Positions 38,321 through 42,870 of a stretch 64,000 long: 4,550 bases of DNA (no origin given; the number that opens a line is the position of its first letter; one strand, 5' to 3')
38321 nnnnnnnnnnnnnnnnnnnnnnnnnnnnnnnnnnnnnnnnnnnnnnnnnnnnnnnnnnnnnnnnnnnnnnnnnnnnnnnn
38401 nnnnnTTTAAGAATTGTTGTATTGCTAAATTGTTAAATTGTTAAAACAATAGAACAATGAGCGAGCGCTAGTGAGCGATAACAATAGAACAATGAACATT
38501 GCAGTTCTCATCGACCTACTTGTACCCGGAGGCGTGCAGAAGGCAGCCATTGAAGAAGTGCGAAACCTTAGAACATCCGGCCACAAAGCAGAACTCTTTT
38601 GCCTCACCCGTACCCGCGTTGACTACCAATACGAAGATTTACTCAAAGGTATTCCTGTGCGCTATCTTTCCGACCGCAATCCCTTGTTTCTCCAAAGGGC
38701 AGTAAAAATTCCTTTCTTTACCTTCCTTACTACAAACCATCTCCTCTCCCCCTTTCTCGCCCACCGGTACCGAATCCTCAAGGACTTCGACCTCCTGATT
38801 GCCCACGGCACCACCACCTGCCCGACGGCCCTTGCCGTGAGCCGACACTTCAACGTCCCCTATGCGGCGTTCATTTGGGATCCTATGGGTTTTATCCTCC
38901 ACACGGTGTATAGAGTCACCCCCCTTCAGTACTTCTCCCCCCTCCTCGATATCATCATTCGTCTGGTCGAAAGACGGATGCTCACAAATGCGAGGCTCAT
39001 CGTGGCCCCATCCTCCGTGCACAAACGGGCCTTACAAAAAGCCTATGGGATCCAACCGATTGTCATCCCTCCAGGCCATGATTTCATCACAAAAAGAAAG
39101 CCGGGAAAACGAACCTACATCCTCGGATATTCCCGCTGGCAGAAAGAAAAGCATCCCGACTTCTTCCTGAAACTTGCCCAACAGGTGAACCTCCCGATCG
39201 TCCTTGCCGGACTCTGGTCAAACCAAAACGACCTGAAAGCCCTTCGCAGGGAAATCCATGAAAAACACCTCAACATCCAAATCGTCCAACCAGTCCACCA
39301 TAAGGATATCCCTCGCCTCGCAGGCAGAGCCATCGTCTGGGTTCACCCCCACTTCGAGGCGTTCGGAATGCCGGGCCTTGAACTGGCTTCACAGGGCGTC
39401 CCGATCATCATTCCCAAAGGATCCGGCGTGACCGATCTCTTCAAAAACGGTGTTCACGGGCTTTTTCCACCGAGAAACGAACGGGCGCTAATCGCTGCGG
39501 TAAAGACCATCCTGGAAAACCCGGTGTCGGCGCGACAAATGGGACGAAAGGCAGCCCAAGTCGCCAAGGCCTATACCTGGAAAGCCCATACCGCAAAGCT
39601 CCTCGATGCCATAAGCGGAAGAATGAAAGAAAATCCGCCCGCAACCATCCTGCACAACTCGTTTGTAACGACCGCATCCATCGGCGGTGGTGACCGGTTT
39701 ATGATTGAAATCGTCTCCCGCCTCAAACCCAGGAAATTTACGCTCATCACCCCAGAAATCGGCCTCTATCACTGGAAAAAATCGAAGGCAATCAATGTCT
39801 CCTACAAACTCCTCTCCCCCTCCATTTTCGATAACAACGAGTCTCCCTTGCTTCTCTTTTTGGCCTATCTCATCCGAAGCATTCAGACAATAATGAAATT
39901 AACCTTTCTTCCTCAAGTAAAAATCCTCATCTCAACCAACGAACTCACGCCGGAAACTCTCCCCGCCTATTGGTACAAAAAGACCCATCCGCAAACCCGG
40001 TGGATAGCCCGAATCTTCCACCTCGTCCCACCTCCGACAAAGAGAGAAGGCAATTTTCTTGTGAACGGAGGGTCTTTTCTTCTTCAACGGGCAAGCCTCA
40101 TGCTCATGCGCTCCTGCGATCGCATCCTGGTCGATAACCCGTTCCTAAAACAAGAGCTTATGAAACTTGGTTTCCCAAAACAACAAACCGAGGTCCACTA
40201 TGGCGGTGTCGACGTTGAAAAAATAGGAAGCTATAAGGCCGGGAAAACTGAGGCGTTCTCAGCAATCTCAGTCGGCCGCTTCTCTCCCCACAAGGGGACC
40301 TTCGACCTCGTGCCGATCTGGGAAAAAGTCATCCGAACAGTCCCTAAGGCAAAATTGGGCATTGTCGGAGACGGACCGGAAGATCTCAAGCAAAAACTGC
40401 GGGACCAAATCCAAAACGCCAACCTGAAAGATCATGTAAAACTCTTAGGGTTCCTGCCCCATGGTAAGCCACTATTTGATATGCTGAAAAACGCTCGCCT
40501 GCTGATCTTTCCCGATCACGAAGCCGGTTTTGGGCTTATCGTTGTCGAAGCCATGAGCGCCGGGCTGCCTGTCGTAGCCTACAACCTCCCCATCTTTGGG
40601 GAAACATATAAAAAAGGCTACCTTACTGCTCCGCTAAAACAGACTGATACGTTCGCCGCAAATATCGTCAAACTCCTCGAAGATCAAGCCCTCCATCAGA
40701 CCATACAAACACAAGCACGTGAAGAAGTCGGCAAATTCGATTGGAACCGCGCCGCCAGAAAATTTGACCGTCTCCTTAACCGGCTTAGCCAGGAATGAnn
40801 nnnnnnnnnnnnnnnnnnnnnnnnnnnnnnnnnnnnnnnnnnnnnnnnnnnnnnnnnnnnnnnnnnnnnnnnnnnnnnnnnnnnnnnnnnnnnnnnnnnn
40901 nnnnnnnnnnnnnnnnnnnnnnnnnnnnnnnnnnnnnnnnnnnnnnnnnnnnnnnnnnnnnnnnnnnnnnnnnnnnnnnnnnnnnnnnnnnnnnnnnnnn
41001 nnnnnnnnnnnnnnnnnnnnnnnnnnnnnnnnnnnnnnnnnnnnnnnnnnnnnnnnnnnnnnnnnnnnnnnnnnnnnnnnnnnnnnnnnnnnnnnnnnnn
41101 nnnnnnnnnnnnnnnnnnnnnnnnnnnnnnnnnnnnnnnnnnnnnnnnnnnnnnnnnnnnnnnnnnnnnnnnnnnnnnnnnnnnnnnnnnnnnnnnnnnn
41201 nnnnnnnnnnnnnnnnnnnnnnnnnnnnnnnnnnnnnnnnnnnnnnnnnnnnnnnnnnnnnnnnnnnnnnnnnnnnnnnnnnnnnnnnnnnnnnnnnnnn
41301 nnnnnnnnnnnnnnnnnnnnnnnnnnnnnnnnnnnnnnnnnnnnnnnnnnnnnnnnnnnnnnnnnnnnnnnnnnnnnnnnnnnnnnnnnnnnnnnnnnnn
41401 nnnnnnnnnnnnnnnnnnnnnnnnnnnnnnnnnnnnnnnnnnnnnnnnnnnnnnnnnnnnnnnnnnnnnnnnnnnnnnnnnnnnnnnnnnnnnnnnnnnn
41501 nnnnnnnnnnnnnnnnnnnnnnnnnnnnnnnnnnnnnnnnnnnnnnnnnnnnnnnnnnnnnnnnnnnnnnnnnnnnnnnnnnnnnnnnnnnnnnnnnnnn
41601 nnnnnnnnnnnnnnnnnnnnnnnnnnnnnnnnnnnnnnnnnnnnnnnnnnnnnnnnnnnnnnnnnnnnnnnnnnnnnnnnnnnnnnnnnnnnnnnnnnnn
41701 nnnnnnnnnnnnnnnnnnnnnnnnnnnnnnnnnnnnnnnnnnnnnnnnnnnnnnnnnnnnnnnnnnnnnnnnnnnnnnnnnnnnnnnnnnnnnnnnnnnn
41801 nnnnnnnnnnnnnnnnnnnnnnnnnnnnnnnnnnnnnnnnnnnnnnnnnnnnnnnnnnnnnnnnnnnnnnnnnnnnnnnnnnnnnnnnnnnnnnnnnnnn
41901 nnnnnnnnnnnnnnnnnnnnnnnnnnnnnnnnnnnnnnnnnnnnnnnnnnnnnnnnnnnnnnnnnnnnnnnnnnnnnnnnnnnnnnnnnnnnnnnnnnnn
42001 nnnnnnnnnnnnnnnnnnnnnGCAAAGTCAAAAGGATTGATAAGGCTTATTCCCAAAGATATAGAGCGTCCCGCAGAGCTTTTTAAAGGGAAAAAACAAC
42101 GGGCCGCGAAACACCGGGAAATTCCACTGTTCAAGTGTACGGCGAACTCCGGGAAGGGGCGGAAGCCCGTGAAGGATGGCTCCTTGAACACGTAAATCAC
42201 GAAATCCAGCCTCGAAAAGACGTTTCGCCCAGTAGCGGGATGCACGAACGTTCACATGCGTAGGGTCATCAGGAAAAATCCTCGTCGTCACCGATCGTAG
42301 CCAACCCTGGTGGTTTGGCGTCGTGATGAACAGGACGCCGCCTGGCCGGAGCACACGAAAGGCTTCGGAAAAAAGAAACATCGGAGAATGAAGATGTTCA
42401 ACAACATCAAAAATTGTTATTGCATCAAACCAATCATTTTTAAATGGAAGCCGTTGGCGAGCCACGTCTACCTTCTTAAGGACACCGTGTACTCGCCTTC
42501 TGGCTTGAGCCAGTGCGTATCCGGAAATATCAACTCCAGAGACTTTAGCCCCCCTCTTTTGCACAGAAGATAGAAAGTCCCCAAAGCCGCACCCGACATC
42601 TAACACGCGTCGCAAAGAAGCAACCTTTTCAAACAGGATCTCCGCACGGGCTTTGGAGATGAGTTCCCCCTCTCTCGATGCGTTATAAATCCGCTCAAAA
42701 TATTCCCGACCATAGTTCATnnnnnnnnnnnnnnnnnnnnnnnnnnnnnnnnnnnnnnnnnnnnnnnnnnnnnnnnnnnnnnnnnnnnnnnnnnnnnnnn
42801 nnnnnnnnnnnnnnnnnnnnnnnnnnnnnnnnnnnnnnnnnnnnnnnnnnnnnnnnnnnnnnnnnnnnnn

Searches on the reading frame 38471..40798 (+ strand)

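Call 14: search_protein_families(library=pfam, proteins=[window:38471-40798:+])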
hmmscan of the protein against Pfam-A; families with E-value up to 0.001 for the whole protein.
window:38471-40798:+ (775 aa): 6 families
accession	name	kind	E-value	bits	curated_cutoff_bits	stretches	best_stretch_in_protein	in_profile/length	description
PF00534.26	Glycos_transf_1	-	1.4e-50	171.6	26.4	2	595-751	15-171/172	Glycosyl transferases group 1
PF13692.12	Glyco_trans_1_4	-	2.4e-36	125.6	27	2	599-738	5-142/142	Glycosyl transferases group 1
PF13439.12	Glyco_transf_4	-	1.6e-20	74.2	28.5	1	19-204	1-167/170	Glycosyltransferase Family 4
PF20706.3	GT4-conflict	-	6.2e-19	68.7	26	2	569-764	170-384/385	Family 4 Glycosyltransferase in conflict systems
PF13524.12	Glyco_trans_1_2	-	4.3e-11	43.4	25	1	234-379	7-144/144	Glycosyl transferase-like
PF13579.12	Glyco_trans_4_4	-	2.9e-10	41.1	29.7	1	20-202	1-158/158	Glycosyl transferase 4-like domain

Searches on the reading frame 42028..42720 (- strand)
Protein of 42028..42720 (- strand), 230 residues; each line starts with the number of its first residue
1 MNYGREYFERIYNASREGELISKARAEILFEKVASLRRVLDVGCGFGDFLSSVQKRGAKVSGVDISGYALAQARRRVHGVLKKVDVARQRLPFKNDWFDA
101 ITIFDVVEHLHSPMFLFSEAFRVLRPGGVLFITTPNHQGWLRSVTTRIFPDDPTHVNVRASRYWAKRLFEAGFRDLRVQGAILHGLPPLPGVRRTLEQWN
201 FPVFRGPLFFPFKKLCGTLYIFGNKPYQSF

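Call 45: find_encoding_contigs(protein=window:42028-42720:-, flank=1500, max_places=10)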
Protein window:42028-42720:- (230 aa): 23 contigs read that carry it; 10 places shown.
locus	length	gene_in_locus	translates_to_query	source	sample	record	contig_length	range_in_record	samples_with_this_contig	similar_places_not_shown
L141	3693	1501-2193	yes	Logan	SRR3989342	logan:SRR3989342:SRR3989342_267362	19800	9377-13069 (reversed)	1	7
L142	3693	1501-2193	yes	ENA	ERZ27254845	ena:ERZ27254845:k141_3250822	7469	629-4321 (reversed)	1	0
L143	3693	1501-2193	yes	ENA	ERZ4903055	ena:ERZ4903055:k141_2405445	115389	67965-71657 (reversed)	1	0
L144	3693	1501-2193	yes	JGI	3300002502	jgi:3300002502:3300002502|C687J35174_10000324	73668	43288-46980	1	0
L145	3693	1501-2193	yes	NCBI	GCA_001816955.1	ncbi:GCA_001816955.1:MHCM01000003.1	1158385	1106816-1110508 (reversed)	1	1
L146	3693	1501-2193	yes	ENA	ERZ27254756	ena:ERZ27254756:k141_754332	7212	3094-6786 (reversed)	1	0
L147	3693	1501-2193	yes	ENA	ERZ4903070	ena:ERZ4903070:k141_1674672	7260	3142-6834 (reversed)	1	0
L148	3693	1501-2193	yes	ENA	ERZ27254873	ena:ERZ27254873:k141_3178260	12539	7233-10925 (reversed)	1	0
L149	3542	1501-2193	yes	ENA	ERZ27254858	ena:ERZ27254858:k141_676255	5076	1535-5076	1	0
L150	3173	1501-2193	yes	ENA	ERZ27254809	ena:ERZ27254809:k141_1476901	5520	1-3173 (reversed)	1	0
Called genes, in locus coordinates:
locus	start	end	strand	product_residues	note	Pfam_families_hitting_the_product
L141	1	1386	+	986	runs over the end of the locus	-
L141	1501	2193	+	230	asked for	PF02353:CMAS, PF13489:Methyltransf_23, PF01209:Ubie_methyltran, PF05175:MTS (weak), PF13847:Methyltransf_31, PF08241:Methyltransf_11, PF08242:Methyltransf_12, PF13649:Methyltransf_25, +1 more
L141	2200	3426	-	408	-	PF00534:Glycos_transf_1, PF13692:Glyco_trans_1_4, PF13524:Glyco_trans_1_2 (weak)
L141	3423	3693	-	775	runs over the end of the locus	PF13439:Glyco_transf_4, PF13579:Glyco_trans_4_4, PF20706:GT4-conflict (weak), PF00534:Glycos_transf_1, PF13692:Glyco_trans_1_4, PF20706:GT4-conflict, PF00534:Glycos_transf_1, PF13692:Glyco_trans_1_4, +1 more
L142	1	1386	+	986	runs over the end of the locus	-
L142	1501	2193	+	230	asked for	PF02353:CMAS, PF13489:Methyltransf_23, PF01209:Ubie_methyltran, PF05175:MTS (weak), PF13847:Methyltransf_31, PF08241:Methyltransf_11, PF08242:Methyltransf_12, PF13649:Methyltransf_25, +1 more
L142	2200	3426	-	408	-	PF00534:Glycos_transf_1, PF13692:Glyco_trans_1_4, PF13524:Glyco_trans_1_2 (weak)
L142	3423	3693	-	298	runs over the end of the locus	?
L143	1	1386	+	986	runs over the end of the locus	-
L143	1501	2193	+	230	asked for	PF02353:CMAS, PF13489:Methyltransf_23, PF01209:Ubie_methyltran, PF05175:MTS (weak), PF13847:Methyltransf_31, PF08241:Methyltransf_11, PF08242:Methyltransf_12, PF13649:Methyltransf_25, +1 more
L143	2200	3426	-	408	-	PF00534:Glycos_transf_1, PF13692:Glyco_trans_1_4, PF13524:Glyco_trans_1_2 (weak)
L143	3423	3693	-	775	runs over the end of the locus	PF13439:Glyco_transf_4, PF13579:Glyco_trans_4_4, PF20706:GT4-conflict (weak), PF00534:Glycos_transf_1, PF13692:Glyco_trans_1_4, PF20706:GT4-conflict, PF00534:Glycos_transf_1, PF13692:Glyco_trans_1_4, +1 more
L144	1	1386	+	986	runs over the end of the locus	-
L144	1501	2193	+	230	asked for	PF02353:CMAS, PF13489:Methyltransf_23, PF01209:Ubie_methyltran, PF05175:MTS (weak), PF13847:Methyltransf_31, PF08241:Methyltransf_11, PF08242:Methyltransf_12, PF13649:Methyltransf_25, +1 more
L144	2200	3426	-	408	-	-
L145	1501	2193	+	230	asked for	PF02353:CMAS, PF13489:Methyltransf_23, PF01209:Ubie_methyltran, PF05175:MTS (weak), PF13847:Methyltransf_31, PF08241:Methyltransf_11, PF08242:Methyltransf_12, PF13649:Methyltransf_25, +1 more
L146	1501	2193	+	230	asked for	PF02353:CMAS, PF13489:Methyltransf_23, PF01209:Ubie_methyltran, PF05175:MTS (weak), PF13847:Methyltransf_31, PF08241:Methyltransf_11, PF08242:Methyltransf_12, PF13649:Methyltransf_25, +1 more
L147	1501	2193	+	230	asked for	PF02353:CMAS, PF13489:Methyltransf_23, PF01209:Ubie_methyltran, PF05175:MTS (weak), PF13847:Methyltransf_31, PF08241:Methyltransf_11, PF08242:Methyltransf_12, PF13649:Methyltransf_25, +1 more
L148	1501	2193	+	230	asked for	PF02353:CMAS, PF13489:Methyltransf_23, PF01209:Ubie_methyltran, PF05175:MTS (weak), PF13847:Methyltransf_31, PF08241:Methyltransf_11, PF08242:Methyltransf_12, PF13649:Methyltransf_25, +1 more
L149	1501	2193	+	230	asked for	PF02353:CMAS, PF13489:Methyltransf_23, PF01209:Ubie_methyltran, PF05175:MTS (weak), PF13847:Methyltransf_31, PF08241:Methyltransf_11, PF08242:Methyltransf_12, PF13649:Methyltransf_25, +1 more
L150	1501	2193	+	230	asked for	PF02353:CMAS, PF13489:Methyltransf_23, PF01209:Ubie_methyltran, PF05175:MTS (weak), PF13847:Methyltransf_31, PF08241:Methyltransf_11, PF08242:Methyltransf_12, PF13649:Methyltransf_25, +1 more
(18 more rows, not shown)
